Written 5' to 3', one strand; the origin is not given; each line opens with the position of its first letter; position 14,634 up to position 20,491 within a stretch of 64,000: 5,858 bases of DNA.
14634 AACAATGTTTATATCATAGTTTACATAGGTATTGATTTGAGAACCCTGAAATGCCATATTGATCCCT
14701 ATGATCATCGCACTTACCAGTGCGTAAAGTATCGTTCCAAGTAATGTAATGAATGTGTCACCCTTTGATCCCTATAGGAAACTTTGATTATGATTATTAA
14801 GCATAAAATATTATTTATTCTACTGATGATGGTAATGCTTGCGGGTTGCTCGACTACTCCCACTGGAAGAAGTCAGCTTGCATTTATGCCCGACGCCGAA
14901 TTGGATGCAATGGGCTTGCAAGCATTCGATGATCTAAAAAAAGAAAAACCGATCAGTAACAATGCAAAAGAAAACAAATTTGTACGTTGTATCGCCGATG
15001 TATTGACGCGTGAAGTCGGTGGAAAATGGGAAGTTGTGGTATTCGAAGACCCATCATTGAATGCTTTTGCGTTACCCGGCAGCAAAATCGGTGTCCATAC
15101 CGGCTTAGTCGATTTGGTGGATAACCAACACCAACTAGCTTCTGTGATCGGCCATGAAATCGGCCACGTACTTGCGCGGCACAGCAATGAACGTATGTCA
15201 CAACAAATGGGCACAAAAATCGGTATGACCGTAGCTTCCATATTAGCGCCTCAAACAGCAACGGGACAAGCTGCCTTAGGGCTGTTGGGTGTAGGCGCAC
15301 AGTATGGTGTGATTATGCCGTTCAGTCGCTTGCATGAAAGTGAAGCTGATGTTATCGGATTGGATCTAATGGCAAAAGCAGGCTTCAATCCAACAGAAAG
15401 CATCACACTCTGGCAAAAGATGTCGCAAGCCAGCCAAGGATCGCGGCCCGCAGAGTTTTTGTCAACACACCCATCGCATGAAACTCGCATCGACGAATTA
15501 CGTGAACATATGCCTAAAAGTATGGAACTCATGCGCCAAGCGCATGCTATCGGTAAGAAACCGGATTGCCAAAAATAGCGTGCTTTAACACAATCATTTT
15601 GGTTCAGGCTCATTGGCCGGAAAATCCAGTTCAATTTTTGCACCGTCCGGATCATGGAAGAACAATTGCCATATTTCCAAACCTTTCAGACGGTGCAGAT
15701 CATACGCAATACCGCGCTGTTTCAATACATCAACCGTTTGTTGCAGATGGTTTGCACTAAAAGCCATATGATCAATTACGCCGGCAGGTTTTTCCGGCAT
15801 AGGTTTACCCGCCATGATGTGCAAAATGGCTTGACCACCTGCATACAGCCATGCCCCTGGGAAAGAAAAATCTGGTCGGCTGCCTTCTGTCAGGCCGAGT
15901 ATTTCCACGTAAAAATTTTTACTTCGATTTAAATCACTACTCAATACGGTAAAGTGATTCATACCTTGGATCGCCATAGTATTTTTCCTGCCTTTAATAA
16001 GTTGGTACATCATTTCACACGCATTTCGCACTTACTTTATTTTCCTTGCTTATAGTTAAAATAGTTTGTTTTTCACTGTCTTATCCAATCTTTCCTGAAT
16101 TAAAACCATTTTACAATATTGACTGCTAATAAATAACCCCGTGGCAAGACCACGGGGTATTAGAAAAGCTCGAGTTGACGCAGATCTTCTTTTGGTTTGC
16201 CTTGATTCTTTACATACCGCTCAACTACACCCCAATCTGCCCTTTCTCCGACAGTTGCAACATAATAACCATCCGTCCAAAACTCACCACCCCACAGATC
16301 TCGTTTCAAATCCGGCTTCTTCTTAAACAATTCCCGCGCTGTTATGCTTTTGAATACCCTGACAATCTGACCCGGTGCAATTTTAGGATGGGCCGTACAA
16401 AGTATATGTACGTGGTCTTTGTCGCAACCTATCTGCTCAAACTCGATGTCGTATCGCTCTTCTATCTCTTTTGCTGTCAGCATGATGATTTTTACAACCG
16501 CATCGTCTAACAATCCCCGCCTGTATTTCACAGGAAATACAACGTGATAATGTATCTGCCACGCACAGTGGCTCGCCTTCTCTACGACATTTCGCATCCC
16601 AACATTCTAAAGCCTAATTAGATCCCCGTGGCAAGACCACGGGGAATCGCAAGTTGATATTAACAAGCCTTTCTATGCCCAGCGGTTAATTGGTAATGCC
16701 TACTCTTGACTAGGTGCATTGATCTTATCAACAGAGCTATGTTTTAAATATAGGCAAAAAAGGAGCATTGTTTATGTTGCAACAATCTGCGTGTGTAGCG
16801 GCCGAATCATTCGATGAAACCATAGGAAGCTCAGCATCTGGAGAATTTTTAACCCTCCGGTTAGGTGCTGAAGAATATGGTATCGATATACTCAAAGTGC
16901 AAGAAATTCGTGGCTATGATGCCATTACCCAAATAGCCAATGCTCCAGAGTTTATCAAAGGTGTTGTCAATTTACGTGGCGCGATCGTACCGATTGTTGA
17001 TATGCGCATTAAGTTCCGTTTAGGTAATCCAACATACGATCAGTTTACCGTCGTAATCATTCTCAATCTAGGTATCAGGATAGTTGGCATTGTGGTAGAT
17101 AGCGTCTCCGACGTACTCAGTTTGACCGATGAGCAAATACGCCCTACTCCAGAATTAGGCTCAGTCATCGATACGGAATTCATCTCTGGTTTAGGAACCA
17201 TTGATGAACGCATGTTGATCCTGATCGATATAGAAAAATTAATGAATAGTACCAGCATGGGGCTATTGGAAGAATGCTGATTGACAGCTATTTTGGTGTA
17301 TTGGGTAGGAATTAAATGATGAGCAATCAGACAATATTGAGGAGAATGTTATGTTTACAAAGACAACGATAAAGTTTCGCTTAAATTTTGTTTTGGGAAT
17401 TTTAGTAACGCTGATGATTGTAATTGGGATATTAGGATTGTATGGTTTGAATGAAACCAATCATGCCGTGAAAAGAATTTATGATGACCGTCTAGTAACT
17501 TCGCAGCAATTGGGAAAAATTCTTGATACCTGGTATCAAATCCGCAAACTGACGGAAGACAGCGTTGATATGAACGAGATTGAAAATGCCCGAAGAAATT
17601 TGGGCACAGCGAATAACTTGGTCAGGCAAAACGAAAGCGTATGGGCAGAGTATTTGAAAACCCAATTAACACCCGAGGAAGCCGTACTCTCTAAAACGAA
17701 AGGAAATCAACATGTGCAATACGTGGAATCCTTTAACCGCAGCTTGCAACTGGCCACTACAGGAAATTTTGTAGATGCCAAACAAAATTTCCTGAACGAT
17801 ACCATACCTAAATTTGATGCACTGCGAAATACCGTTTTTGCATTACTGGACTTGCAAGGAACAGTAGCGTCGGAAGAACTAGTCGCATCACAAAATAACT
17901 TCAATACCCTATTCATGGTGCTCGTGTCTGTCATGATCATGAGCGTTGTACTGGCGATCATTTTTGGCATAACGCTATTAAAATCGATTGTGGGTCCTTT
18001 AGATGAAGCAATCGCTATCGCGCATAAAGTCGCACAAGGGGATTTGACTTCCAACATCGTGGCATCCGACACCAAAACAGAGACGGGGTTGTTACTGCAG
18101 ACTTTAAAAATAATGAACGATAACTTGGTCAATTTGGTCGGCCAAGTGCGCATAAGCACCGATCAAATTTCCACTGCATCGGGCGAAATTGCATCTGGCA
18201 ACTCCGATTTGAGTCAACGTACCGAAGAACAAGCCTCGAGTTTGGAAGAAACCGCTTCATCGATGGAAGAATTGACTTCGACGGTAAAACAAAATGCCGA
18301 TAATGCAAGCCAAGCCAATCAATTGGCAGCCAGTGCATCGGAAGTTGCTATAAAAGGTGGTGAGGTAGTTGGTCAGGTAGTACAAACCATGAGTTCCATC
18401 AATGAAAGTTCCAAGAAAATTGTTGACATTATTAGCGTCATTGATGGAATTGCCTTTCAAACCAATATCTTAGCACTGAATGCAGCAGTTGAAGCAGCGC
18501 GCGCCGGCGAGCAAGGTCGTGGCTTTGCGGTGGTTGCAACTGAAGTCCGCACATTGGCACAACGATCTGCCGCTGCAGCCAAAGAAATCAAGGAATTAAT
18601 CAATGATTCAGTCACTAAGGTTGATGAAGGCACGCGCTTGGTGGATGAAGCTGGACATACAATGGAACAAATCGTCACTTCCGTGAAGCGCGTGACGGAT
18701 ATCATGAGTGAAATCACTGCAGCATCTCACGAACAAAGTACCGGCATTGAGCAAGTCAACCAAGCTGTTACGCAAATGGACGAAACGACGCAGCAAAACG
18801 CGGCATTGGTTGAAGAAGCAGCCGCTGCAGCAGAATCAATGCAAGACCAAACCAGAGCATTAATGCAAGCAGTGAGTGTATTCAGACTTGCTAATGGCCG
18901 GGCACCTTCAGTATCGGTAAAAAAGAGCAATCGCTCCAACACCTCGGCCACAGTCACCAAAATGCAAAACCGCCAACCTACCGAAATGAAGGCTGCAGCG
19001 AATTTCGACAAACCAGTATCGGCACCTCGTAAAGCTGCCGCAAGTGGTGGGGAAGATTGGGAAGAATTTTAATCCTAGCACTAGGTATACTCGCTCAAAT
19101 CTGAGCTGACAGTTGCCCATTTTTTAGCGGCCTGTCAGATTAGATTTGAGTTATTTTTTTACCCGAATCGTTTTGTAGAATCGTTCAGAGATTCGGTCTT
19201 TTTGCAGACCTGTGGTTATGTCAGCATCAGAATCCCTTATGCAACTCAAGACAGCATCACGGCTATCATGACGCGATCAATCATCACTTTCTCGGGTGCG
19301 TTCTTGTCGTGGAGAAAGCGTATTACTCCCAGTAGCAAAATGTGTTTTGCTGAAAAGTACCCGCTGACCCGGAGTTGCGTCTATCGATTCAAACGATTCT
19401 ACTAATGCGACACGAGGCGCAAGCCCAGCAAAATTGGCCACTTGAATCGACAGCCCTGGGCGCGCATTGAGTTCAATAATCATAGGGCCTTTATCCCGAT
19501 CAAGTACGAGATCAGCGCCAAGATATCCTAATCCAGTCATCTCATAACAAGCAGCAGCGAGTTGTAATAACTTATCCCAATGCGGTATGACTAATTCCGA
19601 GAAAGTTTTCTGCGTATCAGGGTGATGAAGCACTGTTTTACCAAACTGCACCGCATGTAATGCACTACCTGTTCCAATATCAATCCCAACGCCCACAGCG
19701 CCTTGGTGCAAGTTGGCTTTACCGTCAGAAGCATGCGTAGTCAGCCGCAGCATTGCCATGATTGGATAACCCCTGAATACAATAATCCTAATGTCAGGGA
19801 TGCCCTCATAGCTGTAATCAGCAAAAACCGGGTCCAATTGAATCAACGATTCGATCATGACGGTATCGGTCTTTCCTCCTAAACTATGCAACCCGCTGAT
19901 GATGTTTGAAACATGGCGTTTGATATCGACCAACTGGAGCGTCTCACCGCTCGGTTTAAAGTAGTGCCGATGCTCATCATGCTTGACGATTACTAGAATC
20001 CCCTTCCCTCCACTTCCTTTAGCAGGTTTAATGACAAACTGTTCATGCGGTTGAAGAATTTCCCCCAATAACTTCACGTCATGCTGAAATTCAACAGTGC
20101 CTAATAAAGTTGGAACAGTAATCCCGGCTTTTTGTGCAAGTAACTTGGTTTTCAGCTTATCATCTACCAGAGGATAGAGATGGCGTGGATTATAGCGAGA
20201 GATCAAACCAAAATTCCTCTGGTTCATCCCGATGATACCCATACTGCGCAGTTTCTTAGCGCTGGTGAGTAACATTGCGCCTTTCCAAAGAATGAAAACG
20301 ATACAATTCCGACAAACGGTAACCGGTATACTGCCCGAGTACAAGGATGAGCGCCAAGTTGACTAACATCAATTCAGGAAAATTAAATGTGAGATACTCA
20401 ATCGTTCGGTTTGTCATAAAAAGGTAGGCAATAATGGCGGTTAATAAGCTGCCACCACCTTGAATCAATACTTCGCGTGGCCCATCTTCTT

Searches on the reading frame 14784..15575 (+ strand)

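Call 26: search_protein_families(library=pfam, proteins=[window:14784-15575:+], max_evalue=0.00001)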
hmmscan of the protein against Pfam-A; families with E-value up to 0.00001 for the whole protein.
window:14784-15575:+ (264 aa): 1 family
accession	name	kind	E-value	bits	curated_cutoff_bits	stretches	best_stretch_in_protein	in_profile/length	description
PF01435.24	Peptidase_M48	-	6.4e-40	137.4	20.3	1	79-241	23-184/186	Peptidase family M48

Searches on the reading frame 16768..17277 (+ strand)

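Call 26: search_protein_families(library=pfam, proteins=[window:16768-17277:+], max_evalue=0.00001)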
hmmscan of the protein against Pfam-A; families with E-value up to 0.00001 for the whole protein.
window:16768-17277:+ (170 aa): 1 family
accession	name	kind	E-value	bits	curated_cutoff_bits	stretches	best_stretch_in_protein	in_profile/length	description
PF01584.24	CheW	-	5.2e-39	133.5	23.5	1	26-161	1-136/138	CheW-like domain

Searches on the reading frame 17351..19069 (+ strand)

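Call 26: search_protein_families(library=pfam, proteins=[window:17351-19069:+], max_evalue=0.00001)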
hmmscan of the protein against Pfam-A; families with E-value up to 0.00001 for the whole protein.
window:17351-19069:+ (573 aa): 4 families
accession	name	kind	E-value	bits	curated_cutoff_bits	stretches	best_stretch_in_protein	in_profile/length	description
PF00015.26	MCPsignal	-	3e-57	193.6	34.6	1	324-479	2-171/172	Methyl-accepting chemotaxis protein (MCP) signalling domain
PF12729.13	4HB_MCP_1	-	9.8e-25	87.6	27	1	5-183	2-180/181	Four helix bundle sensory module for signal transduction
PF02203.21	TarH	-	8.5e-22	78.3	25.2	1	1-170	1-174/177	Tar ligand binding domain homologue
PF00672.30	HAMP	-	3.9e-06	27.5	25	0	209-259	2-51/53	HAMP domain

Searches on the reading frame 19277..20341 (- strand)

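Call 26: search_protein_families(library=pfam, proteins=[window:19277-20341:-], max_evalue=0.00001)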
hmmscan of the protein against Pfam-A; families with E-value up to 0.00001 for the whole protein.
window:19277-20341:- (354 aa): 5 families
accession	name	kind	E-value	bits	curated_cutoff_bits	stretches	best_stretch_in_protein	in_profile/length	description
PF14397.11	ATPgrasp_ST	-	8.9e-95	317.5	31.4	1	41-315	1-277/278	Sugar-transfer associated ATP-grasp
PF14398.11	ATPgrasp_YheCD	-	8.2e-10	38.8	26.8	0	77-154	27-102/255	YheC/D like ATP-grasp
PF08443.16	RimK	-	3.8e-09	36.9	21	0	257-298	130-170/188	RimK-like ATP-grasp domain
PF02655.19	ATP-grasp_3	-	1.5e-08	35.3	23.2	0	60-125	2-57/160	ATP-grasp domain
PF02955.21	GSH-S_ATP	-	1.2e-06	28.6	23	0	86-123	18-55/175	Prokaryotic glutathione synthetase, ATP-grasp domain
